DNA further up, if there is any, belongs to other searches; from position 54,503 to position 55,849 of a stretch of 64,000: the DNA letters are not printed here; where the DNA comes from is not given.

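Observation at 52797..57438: Translationally coupled trio: M23 peptidase, prenyltransferase/terpene-cyclase-like repeat protein, polytopic PAS-PP2C phosphatase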

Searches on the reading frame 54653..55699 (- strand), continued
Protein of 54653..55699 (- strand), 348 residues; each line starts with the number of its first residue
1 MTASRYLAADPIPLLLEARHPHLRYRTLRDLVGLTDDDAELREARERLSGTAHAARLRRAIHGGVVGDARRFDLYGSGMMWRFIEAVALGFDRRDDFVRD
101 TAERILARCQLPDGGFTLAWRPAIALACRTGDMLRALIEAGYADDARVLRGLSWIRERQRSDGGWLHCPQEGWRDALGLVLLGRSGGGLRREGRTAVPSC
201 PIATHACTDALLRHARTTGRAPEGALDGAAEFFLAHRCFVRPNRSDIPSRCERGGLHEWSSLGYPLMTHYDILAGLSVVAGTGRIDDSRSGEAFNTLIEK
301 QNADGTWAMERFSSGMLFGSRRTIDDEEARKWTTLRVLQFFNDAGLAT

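Call 77: search_protein_families(library=ncbifam, proteins=[L058:5078-5770:+, L064:5303-5998:+, L074:5318-6007:+, L042:7239-7733:+, L050:7362-7856:+, L032:7186-7695:+], max_evalue=0.001)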
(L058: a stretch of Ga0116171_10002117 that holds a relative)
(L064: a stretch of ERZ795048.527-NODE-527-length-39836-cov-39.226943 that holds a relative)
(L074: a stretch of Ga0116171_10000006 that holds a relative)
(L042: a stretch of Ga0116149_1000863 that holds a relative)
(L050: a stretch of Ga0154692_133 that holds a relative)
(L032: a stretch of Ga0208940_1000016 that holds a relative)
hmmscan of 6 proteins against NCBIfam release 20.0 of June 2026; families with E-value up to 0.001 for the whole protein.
L058:5078-5770:+ (230 aa): 25 families
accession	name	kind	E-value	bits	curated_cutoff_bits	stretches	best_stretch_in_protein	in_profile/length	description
TIGR00453.1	ispD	equivalog_domain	5.6e-55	186.1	181.3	1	3-223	1-218/219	2-C-methyl-D-erythritol 4-phosphate cytidylyltransferase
NF001183.0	PRK00155.1-3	subfamily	3.9e-51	173.6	166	1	1-226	1-233/237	D-ribitol-5-phosphate cytidylyltransferase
NF001186.0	PRK00155.2-3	equivalog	1.2e-45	155.7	253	1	2-224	5-222/224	2-C-methyl-D-erythritol 4-phosphate cytidylyltransferase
NF009924.0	PRK13385.1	subfamily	5.6e-44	150.4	342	1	1-226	1-225/230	2-C-methyl-D-erythritol 4-phosphate cytidylyltransferase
NF006899.0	PRK09382.1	equivalog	5.2e-41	141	417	1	4-223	9-219/387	bifunctional 2-C-methyl-D-erythritol 4-phosphate cytidylyltransferase/2-C-methyl-D-erythritol 2,4-cyclodiphosphate synthase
NF001457.0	PRK00317.1-3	equivalog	2.1e-08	33.9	164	1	1-126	1-116/200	molybdenum cofactor guanylyltransferase MobA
NF010937.0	PRK14357.1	equivalog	1.9e-07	30.4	658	1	4-131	3-122/448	bifunctional UDP-N-acetylglucosamine diphosphorylase/glucosamine-1-phosphate N-acetyltransferase GlmU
NF045495.1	AdoCbiPCobY_Meth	equivalog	5.9e-07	29.2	250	1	4-58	3-56/195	adenosylcobinamide-phosphate guanylyltransferase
TIGR01173.1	glmU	equivalog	7.6e-07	28.3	366.85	1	4-55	3-54/452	bifunctional UDP-N-acetylglucosamine diphosphorylase/glucosamine-1-phosphate N-acetyltransferase GlmU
TIGR00454.1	TIGR00454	hypoth_equivalog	3.1e-06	27.2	174.7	1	4-55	3-52/183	TIGR00454 family protein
TIGR03310.1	matur_MocA_YgfJ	equivalog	3.5e-06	27.1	186.45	1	4-125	2-117/188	molybdenum cofactor cytidylyltransferase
NF011056.0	PRK14489.1-1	equivalog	4.2e-06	26.1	379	1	4-56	8-56/363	bifunctional molybdenum cofactor guanylyltransferase MobA/molybdopterin-guanine dinucleotide biosynthesis adaptor protein MobB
NF010935.0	PRK14355.1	equivalog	8.2e-06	24.7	718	1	4-53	6-55/459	bifunctional UDP-N-acetylglucosamine diphosphorylase/glucosamine-1-phosphate N-acetyltransferase GlmU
NF010933.0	PRK14353.1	equivalog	8.4e-06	24.6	505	1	3-123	7-124/453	bifunctional UDP-N-acetylglucosamine diphosphorylase/glucosamine-1-phosphate N-acetyltransferase GlmU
TIGR03992.1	Arch_glmU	subfamily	1.3e-05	24.2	292.1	1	4-53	3-56/393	bifunctional sugar-1-phosphate nucleotidylyltransferase/acetyltransferase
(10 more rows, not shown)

L064:5303-5998:+ (231 aa): 33 families (the best 25 are shown)
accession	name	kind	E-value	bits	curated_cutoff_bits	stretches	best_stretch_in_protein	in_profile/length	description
TIGR00453.1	ispD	equivalog_domain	9.9e-56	188.6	181.3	1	4-224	2-218/219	2-C-methyl-D-erythritol 4-phosphate cytidylyltransferase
NF001183.0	PRK00155.1-3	subfamily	1.7e-51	174.8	166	1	1-224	1-230/237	D-ribitol-5-phosphate cytidylyltransferase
NF001186.0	PRK00155.2-3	equivalog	5.1e-48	163.4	253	1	3-224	6-221/224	2-C-methyl-D-erythritol 4-phosphate cytidylyltransferase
NF009924.0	PRK13385.1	subfamily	2e-41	142.1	342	1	1-227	1-225/230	2-C-methyl-D-erythritol 4-phosphate cytidylyltransferase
NF006899.0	PRK09382.1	equivalog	4.8e-41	141.2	417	1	3-222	8-217/387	bifunctional 2-C-methyl-D-erythritol 4-phosphate cytidylyltransferase/2-C-methyl-D-erythritol 2,4-cyclodiphosphate synthase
TIGR01173.1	glmU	equivalog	1.5e-09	37.2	366.85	1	4-126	3-120/452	bifunctional UDP-N-acetylglucosamine diphosphorylase/glucosamine-1-phosphate N-acetyltransferase GlmU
NF010933.0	PRK14353.1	equivalog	2.8e-09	36.1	505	1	3-125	7-126/453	bifunctional UDP-N-acetylglucosamine diphosphorylase/glucosamine-1-phosphate N-acetyltransferase GlmU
NF010937.0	PRK14357.1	equivalog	3.3e-09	36.1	658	1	4-128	3-119/448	bifunctional UDP-N-acetylglucosamine diphosphorylase/glucosamine-1-phosphate N-acetyltransferase GlmU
NF001457.0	PRK00317.1-3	equivalog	1.8e-08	34.1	164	1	3-62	3-60/200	molybdenum cofactor guanylyltransferase MobA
NF006986.0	PRK09451.1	equivalog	2.1e-08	33.4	725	1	4-154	8-156/456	bifunctional UDP-N-acetylglucosamine diphosphorylase/glucosamine-1-phosphate N-acetyltransferase GlmU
NF010935.0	PRK14355.1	equivalog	2.6e-08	32.9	718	1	2-129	4-127/459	bifunctional UDP-N-acetylglucosamine diphosphorylase/glucosamine-1-phosphate N-acetyltransferase GlmU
TIGR03310.1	matur_MocA_YgfJ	equivalog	5.6e-08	33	186.45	1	4-127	2-119/188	molybdenum cofactor cytidylyltransferase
TIGR01208.1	rmlA_long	equivalog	2.7e-07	29.8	320.25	1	4-99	2-100/353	glucose-1-phosphate thymidylyltransferase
TIGR00454.1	TIGR00454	hypoth_equivalog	3.1e-07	30.4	174.7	1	3-59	2-56/183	TIGR00454 family protein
TIGR03992.1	Arch_glmU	subfamily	1.4e-06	27.4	292.1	1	3-121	2-119/393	bifunctional sugar-1-phosphate nucleotidylyltransferase/acetyltransferase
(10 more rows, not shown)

L074:5318-6007:+ (229 aa): 23 families
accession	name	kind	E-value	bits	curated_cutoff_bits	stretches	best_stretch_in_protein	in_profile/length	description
NF001183.0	PRK00155.1-3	subfamily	1.2e-52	178.6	166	1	1-223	1-230/237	D-ribitol-5-phosphate cytidylyltransferase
TIGR00453.1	ispD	equivalog_domain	2.1e-51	174.4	181.3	1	4-223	2-218/219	2-C-methyl-D-erythritol 4-phosphate cytidylyltransferase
NF001186.0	PRK00155.2-3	equivalog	8.6e-45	152.9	253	1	3-223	6-221/224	2-C-methyl-D-erythritol 4-phosphate cytidylyltransferase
NF006899.0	PRK09382.1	equivalog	1.6e-42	146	417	1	4-221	9-217/387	bifunctional 2-C-methyl-D-erythritol 4-phosphate cytidylyltransferase/2-C-methyl-D-erythritol 2,4-cyclodiphosphate synthase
NF009924.0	PRK13385.1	subfamily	2.5e-41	141.8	342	1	1-225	1-224/230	2-C-methyl-D-erythritol 4-phosphate cytidylyltransferase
NF001457.0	PRK00317.1-3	equivalog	2.2e-07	30.6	164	1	2-69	2-67/200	molybdenum cofactor guanylyltransferase MobA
TIGR00454.1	TIGR00454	hypoth_equivalog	5.1e-07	29.7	174.7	1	3-131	2-124/183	TIGR00454 family protein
TIGR03310.1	matur_MocA_YgfJ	equivalog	1.4e-06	28.4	186.45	1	5-131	3-123/188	molybdenum cofactor cytidylyltransferase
TIGR01173.1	glmU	equivalog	2e-06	26.9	366.85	1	4-129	3-123/452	bifunctional UDP-N-acetylglucosamine diphosphorylase/glucosamine-1-phosphate N-acetyltransferase GlmU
NF045495.1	AdoCbiPCobY_Meth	equivalog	2.2e-06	27.3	250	1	4-123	3-119/195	adenosylcobinamide-phosphate guanylyltransferase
TIGR02665.1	molyb_mobA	equivalog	4.2e-06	26.9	151.85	1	4-131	3-121/186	molybdenum cofactor guanylyltransferase MobA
NF045665.1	NTPtran_DVU1551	equivalog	1.6e-05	24.1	315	1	3-134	2-126/359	DVU_1551 family NTP transferase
NF011056.0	PRK14489.1-1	equivalog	1.9e-05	24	379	1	4-56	8-56/363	bifunctional molybdenum cofactor guanylyltransferase MobA/molybdopterin-guanine dinucleotide biosynthesis adaptor protein MobB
NF041173.1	Sug_nt_acttase_Thmprot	equivalog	3.5e-05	22.9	600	1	4-120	3-117/405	bifunctional sugar-1-phosphate nucleotidylyltransferase/acetyltransferase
TIGR03992.1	Arch_glmU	subfamily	5.8e-05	22.1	292.1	1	4-124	3-122/393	bifunctional sugar-1-phosphate nucleotidylyltransferase/acetyltransferase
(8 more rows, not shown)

L042:7239-7733:+ (164 aa): 3 families
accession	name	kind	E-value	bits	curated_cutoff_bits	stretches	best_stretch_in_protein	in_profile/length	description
NF011676.0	PRK15095.1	equivalog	3.8e-22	78.4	125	1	5-145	8-149/156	FKBP-type peptidyl-prolyl cis-trans isomerase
NF008008.0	PRK10737.1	equivalog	7.8e-19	68.3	174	1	3-143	4-143/196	peptidylprolyl isomerase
TIGR00115.1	tig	equivalog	9e-10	38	180.2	1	2-140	149-232/410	trigger factor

L050:7362-7856:+ (164 aa): 3 families
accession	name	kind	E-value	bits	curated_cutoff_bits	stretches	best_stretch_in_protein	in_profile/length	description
NF011676.0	PRK15095.1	equivalog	1.5e-19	70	125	1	29-143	33-147/156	FKBP-type peptidyl-prolyl cis-trans isomerase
NF008008.0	PRK10737.1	equivalog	2.3e-18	66.8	174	1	11-146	12-148/196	peptidylprolyl isomerase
TIGR00115.1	tig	equivalog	2.7e-09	36.4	180.2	1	2-141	149-233/410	trigger factor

L032:7186-7695:+ (169 aa): 4 families
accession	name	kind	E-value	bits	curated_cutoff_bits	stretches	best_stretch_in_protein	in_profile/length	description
NF011676.0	PRK15095.1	equivalog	3.6e-22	78.5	125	1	6-144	9-148/156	FKBP-type peptidyl-prolyl cis-trans isomerase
NF008008.0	PRK10737.1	equivalog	5.8e-18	65.5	174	1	8-150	9-150/196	peptidylprolyl isomerase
TIGR00115.1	tig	equivalog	1e-09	37.8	180.2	1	2-140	149-232/410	trigger factor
NF053689.1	BamJ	equivalog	0.00021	21.6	100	1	8-73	100-170/184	BamJ family beta-barrel-assembly machinery protein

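Call 81: list_cluster_members(proteins=[P0177, P0179, P0186, P0189, P0192, P0194, P0195, P0197, P0199, P0202])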
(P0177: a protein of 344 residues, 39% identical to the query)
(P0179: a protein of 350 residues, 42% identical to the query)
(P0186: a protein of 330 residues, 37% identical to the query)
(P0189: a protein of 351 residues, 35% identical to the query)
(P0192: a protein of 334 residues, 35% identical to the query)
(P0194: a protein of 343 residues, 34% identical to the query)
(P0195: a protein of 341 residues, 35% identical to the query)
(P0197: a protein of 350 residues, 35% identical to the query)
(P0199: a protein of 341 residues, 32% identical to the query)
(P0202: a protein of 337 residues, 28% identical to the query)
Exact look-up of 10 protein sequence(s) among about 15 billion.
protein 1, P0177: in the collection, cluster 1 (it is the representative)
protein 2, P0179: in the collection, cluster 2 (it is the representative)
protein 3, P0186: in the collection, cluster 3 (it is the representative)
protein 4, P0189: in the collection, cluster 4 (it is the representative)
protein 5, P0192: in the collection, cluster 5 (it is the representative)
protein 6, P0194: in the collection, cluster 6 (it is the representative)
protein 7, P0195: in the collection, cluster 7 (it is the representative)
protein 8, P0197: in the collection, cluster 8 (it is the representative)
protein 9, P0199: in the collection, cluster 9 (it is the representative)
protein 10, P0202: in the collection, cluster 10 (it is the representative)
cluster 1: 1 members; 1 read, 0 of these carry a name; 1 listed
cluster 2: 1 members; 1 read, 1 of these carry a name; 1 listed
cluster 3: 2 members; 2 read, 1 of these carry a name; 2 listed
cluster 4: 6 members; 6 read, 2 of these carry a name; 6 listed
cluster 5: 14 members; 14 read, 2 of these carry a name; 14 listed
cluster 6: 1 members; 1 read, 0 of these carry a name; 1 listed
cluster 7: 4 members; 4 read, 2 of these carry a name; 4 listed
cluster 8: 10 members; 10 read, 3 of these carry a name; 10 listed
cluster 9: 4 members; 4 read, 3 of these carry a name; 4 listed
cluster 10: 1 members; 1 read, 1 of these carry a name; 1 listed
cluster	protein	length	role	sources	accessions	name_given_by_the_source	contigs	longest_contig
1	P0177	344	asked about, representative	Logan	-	-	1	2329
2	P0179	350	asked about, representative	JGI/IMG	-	hypothetical protein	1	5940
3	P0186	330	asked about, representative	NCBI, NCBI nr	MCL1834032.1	MAG: hypothetical protein FWG49_05965 [Leptospirales bacterium] | hypothetical protein [Leptospirales bacterium]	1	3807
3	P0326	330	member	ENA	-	-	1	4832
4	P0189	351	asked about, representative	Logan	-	-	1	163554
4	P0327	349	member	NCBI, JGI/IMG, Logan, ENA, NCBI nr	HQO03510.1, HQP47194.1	MAG TPA: hypothetical protein PLI62_14705 [Spirochaetota bacterium] | hypothetical protein [Spirochaetota bacterium]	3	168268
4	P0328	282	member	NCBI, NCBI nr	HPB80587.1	MAG TPA: hypothetical protein PK200_00985, partial [Spirochaetota bacterium] | hypothetical protein [Spirochaetota bacterium]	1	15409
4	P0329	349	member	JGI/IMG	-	-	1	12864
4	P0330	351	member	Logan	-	-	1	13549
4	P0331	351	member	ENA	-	-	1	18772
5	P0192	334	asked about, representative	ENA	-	-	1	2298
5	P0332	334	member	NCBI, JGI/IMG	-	hypothetical protein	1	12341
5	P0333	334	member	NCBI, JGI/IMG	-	hypothetical protein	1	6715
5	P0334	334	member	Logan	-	-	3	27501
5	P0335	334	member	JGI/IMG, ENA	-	-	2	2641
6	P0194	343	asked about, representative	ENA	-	-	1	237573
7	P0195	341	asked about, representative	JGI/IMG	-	hypothetical protein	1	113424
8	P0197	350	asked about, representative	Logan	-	-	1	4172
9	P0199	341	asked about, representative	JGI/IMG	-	hypothetical protein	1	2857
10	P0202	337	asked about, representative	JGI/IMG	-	hypothetical protein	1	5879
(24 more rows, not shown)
